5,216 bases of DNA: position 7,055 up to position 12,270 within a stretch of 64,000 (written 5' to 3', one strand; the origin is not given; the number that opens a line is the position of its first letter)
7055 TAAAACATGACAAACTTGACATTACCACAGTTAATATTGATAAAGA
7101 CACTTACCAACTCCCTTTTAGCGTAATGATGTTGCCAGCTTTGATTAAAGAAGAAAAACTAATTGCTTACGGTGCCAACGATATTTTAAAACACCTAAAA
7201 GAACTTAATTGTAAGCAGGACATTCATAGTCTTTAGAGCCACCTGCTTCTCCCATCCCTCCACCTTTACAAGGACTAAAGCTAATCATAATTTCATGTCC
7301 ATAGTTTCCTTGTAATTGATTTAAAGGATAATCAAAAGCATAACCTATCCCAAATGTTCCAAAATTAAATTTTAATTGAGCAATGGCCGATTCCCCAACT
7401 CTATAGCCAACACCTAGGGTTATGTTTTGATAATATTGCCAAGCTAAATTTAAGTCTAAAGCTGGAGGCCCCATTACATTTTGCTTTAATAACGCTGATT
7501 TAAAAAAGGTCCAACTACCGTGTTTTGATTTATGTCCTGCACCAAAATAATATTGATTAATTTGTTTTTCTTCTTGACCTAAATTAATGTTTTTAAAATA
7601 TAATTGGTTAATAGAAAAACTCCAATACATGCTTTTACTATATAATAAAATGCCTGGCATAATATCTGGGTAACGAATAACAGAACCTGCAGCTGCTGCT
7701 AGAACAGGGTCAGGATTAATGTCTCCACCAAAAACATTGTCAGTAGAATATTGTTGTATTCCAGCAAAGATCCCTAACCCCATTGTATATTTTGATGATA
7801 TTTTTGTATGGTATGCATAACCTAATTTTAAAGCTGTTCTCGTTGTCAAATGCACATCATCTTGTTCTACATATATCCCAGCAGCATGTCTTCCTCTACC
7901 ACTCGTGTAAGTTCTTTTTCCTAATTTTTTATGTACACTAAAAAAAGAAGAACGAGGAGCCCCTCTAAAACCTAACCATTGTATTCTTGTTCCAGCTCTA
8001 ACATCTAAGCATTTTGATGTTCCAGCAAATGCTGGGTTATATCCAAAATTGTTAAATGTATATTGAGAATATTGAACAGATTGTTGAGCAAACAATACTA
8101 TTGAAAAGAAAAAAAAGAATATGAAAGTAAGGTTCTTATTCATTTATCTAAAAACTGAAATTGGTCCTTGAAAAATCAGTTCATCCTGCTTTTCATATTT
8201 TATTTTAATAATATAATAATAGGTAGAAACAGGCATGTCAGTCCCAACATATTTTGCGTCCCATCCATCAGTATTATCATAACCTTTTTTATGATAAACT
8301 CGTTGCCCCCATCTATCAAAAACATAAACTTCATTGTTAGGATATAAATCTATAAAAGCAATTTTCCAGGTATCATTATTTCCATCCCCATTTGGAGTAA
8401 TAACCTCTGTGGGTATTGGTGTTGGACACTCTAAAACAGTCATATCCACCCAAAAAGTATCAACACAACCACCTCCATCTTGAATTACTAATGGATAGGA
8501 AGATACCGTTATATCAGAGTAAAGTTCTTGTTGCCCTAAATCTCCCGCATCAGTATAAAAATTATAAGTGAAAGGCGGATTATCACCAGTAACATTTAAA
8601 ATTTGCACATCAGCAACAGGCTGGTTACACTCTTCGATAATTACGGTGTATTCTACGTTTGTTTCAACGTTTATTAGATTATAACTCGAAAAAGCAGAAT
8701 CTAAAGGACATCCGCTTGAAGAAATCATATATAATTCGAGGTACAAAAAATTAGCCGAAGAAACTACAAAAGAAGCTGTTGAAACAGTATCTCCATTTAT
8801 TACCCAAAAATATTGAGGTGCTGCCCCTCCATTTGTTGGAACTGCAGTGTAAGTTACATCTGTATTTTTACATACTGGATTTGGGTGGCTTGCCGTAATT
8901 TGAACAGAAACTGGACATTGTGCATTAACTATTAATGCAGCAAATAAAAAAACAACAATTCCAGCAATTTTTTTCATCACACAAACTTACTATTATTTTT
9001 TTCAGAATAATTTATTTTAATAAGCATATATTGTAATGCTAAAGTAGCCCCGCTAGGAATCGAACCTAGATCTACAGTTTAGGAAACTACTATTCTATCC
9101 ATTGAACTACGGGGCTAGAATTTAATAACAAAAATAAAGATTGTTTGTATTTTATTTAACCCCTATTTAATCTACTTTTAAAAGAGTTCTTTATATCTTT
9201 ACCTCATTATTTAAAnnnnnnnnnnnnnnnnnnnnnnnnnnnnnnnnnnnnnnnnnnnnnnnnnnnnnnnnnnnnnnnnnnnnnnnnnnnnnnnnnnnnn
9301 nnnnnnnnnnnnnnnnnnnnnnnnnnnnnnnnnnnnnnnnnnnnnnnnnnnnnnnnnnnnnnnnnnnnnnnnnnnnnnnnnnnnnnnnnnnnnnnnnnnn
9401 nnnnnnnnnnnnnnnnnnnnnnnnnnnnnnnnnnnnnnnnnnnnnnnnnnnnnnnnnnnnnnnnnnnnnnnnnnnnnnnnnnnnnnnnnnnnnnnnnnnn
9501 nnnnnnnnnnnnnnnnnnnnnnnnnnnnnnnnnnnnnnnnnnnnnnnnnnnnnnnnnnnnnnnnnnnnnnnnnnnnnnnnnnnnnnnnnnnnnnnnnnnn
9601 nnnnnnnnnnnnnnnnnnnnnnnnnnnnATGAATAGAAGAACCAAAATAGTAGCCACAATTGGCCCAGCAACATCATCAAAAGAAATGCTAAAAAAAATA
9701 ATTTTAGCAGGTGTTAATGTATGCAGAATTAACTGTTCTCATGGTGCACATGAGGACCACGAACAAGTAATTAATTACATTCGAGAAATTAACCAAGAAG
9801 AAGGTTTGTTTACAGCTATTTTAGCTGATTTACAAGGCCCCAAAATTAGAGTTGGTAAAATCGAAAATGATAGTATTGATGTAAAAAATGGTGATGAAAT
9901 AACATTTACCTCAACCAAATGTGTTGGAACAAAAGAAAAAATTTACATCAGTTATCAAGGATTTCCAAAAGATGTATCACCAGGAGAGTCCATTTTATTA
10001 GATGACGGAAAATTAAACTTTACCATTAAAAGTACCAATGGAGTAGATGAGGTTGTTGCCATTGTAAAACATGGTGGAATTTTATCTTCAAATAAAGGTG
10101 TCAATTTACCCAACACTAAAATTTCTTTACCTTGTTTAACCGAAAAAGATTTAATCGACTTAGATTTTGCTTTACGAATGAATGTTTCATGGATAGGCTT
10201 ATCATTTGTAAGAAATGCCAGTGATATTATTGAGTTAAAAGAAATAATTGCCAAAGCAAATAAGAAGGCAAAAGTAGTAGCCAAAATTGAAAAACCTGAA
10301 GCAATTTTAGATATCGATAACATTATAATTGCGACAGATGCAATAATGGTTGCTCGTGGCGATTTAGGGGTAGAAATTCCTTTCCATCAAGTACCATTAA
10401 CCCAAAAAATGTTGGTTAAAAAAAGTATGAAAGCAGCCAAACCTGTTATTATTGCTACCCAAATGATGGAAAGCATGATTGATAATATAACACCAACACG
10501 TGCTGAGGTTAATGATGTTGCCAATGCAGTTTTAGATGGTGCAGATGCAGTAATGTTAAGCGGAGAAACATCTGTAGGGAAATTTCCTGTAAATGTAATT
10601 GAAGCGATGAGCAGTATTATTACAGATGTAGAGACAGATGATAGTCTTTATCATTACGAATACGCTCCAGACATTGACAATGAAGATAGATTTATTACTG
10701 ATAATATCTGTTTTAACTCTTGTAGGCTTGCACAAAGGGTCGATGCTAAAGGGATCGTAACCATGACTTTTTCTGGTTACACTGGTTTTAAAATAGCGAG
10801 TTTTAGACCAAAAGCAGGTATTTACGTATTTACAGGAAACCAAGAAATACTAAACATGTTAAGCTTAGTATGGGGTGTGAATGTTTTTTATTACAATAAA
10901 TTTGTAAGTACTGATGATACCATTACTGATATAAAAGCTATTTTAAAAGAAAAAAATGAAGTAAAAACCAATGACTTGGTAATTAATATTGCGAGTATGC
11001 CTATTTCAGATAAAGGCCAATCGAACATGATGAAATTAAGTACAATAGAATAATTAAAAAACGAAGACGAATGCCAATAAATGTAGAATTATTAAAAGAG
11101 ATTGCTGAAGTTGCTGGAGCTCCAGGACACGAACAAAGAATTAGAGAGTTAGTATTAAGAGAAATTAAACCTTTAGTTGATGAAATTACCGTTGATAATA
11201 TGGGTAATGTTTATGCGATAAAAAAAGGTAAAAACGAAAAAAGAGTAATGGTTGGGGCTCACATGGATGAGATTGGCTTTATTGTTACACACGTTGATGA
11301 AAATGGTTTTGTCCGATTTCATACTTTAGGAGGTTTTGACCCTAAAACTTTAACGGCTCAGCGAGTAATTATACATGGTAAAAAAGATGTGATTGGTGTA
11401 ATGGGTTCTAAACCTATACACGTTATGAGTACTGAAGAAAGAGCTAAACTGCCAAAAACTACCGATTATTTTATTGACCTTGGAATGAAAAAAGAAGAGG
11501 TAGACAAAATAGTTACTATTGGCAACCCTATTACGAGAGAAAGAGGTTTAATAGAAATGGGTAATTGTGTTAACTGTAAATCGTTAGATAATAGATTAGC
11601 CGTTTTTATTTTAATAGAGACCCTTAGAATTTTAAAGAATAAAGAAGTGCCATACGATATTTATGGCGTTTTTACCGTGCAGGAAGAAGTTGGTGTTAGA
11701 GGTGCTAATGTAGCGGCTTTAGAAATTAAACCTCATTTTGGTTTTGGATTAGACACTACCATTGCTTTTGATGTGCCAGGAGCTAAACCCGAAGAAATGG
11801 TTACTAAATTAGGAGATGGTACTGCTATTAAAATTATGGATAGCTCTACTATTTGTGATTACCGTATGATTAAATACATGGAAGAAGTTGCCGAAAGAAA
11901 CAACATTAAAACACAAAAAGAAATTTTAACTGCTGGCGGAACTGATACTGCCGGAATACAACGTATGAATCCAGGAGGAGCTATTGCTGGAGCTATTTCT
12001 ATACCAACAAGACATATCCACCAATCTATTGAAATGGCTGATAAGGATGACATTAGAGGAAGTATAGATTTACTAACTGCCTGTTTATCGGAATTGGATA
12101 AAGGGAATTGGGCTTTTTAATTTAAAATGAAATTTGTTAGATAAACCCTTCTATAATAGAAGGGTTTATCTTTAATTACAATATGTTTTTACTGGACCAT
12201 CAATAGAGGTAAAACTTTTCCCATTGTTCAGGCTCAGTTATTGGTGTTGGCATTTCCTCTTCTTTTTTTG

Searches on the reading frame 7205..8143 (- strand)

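Call 9: search_protein_families(library=pfam, proteins=[window:7205-8143:-], max_evalue=0.0001)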
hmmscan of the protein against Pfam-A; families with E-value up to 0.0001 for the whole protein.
window:7205-8143:- (312 aa): 1 family
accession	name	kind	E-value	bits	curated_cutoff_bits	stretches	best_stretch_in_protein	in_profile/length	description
PF11751.14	PorP_SprF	-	3.6e-52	178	22.3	1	18-289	2-273/273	Type IX secretion system membrane protein PorP/SprF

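Call 79: search_protein_families(library=ncbifam, proteins=[window:7205-8143:-], max_evalue=0.001)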
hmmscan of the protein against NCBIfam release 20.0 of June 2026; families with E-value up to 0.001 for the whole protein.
window:7205-8143:- (312 aa): 1 family
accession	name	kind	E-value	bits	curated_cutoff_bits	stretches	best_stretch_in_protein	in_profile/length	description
TIGR03519.1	T9SS_PorP_fam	subfamily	1.5e-51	175.6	90.55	1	2-290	2-291/292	PorP/SprF family type IX secretion system membrane protein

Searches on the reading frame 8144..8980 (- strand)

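Call 79: search_protein_families(library=ncbifam, proteins=[window:8144-8980:-], max_evalue=0.001)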
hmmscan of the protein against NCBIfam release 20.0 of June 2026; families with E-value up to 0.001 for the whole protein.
window:8144-8980:- (278 aa): 1 family
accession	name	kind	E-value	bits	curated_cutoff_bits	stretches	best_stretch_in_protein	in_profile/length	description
TIGR04131.1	Bac_Flav_CTERM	domain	4.3e-19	68.4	35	1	192-272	5-79/85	T9SS type B sorting domain-containing protein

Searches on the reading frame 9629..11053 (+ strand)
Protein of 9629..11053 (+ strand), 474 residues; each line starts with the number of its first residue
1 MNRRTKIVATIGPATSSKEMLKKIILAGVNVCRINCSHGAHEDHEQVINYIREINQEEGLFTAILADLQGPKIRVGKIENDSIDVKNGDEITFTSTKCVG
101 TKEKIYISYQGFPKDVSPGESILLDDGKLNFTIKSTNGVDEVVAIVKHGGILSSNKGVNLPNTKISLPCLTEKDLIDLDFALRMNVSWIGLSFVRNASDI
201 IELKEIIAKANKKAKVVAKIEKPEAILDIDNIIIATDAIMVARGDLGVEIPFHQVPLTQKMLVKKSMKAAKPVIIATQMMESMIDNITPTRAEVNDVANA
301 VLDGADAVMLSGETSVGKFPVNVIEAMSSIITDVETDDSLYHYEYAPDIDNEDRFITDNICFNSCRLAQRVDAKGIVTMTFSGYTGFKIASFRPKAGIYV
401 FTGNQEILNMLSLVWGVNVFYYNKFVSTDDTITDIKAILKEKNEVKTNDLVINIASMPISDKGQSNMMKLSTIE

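Call 9: search_protein_families(library=pfam, proteins=[window:9629-11053:+], max_evalue=0.0001)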
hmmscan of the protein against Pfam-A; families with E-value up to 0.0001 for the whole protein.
window:9629-11053:+ (474 aa): 2 families
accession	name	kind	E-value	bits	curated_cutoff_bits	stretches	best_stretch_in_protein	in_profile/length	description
PF00224.27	PK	-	1.2e-118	396.4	30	1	3-323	2-327/328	Pyruvate kinase, barrel domain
PF02887.21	PK_C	-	1.8e-26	92.9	28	1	358-469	1-112/114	Pyruvate kinase, alpha/beta domain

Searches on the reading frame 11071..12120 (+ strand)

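Call 9: search_protein_families(library=pfam, proteins=[window:11071-12120:+], max_evalue=0.0001)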
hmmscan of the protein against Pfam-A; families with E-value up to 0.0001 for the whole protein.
window:11071-12120:+ (349 aa): 3 families
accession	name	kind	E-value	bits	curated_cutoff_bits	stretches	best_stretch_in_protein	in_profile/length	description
PF05343.19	Peptidase_M42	-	4.2e-89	298.9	23.2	1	45-334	1-292/292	M42 glutamyl aminopeptidase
PF04389.22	Peptidase_M28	-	1.6e-06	28.4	21.3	0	173-260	32-119/193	Peptidase family M28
PF01546.33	Peptidase_M20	-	4.2e-06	27.2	24.6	1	169-339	31-204/206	Peptidase family M20/M25/M40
